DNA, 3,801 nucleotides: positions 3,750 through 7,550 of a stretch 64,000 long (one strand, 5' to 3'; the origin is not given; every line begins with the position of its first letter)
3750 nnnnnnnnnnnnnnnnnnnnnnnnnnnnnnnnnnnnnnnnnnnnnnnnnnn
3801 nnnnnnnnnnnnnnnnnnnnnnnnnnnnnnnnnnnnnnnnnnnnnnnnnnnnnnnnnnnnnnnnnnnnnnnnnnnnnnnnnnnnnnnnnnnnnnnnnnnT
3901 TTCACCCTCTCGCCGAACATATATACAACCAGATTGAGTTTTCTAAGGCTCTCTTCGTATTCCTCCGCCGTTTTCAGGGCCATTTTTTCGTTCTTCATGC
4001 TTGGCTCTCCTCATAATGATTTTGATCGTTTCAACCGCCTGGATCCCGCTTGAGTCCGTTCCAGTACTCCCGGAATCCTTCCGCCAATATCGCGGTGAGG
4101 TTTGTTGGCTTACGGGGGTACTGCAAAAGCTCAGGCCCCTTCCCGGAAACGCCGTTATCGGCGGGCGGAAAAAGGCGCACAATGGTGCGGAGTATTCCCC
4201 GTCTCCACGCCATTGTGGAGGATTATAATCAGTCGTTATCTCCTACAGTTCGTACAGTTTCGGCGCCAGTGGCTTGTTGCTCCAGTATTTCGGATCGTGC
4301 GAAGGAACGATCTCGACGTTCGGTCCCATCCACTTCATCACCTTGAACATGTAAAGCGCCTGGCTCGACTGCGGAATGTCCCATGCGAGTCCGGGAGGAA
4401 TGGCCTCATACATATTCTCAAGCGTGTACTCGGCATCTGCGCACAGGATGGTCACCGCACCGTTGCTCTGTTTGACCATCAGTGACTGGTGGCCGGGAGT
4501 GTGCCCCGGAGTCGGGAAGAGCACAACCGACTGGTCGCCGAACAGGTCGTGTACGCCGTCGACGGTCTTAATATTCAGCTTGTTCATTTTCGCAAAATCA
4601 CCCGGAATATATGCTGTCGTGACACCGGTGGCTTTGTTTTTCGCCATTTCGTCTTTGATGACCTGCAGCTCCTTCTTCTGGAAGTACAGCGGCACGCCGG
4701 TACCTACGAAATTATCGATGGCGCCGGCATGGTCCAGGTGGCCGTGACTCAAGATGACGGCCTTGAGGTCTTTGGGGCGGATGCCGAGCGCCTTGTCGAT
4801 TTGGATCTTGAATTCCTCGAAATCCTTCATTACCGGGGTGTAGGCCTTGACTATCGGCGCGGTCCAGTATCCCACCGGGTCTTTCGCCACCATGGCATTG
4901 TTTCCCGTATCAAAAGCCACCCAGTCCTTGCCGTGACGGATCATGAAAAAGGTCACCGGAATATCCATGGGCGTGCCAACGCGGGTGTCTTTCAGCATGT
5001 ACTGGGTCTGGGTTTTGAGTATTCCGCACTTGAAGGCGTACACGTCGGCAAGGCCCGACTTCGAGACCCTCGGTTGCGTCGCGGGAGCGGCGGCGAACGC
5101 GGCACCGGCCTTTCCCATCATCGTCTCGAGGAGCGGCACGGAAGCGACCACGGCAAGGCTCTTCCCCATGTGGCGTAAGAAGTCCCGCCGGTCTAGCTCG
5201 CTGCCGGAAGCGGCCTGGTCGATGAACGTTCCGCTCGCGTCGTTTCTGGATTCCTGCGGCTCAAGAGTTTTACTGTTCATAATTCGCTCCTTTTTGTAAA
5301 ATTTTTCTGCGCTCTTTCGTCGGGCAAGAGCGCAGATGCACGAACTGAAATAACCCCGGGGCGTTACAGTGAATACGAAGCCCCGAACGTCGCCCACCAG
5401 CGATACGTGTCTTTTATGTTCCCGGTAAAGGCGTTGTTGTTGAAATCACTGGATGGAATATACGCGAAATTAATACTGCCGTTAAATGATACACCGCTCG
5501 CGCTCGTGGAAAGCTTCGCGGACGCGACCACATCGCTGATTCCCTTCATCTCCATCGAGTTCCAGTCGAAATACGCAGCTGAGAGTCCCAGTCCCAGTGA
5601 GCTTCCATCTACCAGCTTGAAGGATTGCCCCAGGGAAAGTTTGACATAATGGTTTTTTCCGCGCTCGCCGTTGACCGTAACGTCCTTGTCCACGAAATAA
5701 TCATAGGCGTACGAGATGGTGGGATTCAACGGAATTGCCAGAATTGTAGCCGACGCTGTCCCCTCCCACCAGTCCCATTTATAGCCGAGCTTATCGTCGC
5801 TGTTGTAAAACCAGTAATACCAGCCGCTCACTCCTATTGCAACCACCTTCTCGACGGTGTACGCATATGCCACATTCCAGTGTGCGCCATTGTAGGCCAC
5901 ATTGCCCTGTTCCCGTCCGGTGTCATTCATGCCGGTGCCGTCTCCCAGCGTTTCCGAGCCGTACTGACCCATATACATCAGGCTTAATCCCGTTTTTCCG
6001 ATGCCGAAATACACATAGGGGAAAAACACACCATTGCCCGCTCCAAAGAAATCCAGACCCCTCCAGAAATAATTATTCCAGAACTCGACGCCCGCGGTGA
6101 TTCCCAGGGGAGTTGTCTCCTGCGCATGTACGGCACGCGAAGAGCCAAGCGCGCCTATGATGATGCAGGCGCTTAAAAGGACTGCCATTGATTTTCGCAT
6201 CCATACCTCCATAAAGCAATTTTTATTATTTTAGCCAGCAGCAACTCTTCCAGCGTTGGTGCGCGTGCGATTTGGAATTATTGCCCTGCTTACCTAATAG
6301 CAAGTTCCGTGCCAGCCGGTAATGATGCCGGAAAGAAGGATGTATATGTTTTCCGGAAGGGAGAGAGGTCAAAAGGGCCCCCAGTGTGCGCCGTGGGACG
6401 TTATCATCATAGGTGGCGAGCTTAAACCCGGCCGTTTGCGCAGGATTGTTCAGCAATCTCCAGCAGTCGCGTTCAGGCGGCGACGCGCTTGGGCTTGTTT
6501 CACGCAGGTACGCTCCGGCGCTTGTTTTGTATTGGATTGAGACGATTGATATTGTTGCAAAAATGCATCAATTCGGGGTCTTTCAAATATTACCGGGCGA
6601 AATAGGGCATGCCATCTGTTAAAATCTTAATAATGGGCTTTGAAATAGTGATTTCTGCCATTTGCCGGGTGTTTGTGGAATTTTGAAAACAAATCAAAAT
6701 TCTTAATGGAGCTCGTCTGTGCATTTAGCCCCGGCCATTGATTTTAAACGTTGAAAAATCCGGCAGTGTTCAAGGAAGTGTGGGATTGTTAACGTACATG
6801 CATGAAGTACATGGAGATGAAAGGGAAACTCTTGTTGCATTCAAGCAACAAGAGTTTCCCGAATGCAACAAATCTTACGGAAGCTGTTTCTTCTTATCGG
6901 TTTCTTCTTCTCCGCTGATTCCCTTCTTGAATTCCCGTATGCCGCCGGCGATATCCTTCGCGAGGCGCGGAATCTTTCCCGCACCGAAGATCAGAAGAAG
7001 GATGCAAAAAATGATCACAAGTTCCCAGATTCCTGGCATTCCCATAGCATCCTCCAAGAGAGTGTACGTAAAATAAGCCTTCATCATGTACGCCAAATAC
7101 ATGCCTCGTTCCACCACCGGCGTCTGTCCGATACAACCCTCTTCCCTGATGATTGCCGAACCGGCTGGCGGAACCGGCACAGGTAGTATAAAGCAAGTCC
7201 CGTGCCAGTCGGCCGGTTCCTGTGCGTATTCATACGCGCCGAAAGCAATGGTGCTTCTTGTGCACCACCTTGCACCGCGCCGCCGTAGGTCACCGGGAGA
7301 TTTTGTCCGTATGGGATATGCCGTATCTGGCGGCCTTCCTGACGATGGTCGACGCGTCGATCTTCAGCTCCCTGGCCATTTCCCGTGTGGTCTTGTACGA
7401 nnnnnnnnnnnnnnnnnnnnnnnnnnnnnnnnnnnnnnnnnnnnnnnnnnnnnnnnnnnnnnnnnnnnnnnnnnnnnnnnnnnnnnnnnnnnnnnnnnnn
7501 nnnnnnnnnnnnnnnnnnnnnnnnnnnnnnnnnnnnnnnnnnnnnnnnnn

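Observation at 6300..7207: Two near-identical sigma54 promoters immediately downstream of a CBS-PAS sigma54 activator, driving tatA and an OMP plus Tat-exported MBL-hydrolase operon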

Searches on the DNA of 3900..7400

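Call 65: search_rna_families(source=window, start=3900, end=7400, threshold=evalue, max_evalue=1)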
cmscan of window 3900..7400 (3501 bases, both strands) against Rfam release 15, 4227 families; matches with E-value up to 1: 0.
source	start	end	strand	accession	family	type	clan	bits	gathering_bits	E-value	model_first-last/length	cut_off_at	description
